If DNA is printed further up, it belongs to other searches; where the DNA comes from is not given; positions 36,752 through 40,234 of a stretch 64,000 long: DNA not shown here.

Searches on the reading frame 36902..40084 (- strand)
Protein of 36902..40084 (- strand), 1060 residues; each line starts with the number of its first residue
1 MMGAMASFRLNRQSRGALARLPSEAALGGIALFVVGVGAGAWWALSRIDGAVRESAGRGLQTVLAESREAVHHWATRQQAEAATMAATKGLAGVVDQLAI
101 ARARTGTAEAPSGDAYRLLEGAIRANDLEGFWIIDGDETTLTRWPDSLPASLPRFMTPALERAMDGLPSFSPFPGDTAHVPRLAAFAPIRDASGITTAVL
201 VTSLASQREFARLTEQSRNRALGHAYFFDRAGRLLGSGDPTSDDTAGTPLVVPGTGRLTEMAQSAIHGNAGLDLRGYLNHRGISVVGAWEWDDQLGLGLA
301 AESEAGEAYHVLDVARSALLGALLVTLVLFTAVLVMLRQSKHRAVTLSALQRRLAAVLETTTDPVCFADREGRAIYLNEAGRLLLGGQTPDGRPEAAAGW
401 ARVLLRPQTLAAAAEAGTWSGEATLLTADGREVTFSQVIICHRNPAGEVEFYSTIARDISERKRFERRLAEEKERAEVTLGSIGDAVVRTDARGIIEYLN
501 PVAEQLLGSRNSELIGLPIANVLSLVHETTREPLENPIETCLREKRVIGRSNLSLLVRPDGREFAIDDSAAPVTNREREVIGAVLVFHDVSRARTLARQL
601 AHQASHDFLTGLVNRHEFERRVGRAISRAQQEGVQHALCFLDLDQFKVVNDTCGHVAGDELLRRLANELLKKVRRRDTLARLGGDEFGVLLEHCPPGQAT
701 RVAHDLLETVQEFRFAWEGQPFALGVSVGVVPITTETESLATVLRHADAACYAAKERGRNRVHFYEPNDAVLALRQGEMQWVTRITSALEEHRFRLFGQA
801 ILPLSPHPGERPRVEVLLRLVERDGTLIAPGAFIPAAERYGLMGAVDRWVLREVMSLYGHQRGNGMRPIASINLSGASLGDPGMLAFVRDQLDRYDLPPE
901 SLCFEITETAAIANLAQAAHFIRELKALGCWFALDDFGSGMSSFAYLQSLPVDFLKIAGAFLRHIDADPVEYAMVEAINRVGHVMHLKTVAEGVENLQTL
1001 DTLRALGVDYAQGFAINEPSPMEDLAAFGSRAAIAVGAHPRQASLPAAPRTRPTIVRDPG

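Call 3: search_protein_families(library=pfam, proteins=[window:36902-40084:-], max_evalue=0.01)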
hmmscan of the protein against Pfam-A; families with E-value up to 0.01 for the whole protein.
window:36902-40084:- (1060 aa): 8 families
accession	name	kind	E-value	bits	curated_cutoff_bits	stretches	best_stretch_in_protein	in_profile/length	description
PF00563.25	EAL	-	1.9e-59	201.3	31.3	1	788-1019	7-236/236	EAL domain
PF00990.26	GGDEF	-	2.1e-42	145.1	23.8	1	604-761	1-161/161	Diguanylate cyclase, GGDEF domain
PF08448.16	PAS_4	-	2.5e-21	76.4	23.1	2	482-594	3-109/110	PAS fold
PF00989.32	PAS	-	4.7e-19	68.9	22.6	2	480-590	7-113/113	PAS fold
PF13426.13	PAS_9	-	1.7e-15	57.6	27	1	486-591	3-102/103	PAS domain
PF13188.13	PAS_8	-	4.8e-08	33.1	21.8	1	481-527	8-51/65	PAS domain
PF08447.18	PAS_3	-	2.8e-05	24.7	25.6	1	498-581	3-83/89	PAS fold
PF02743.24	dCache_1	-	0.00093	19.2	45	1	133-297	73-235/240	Cache domain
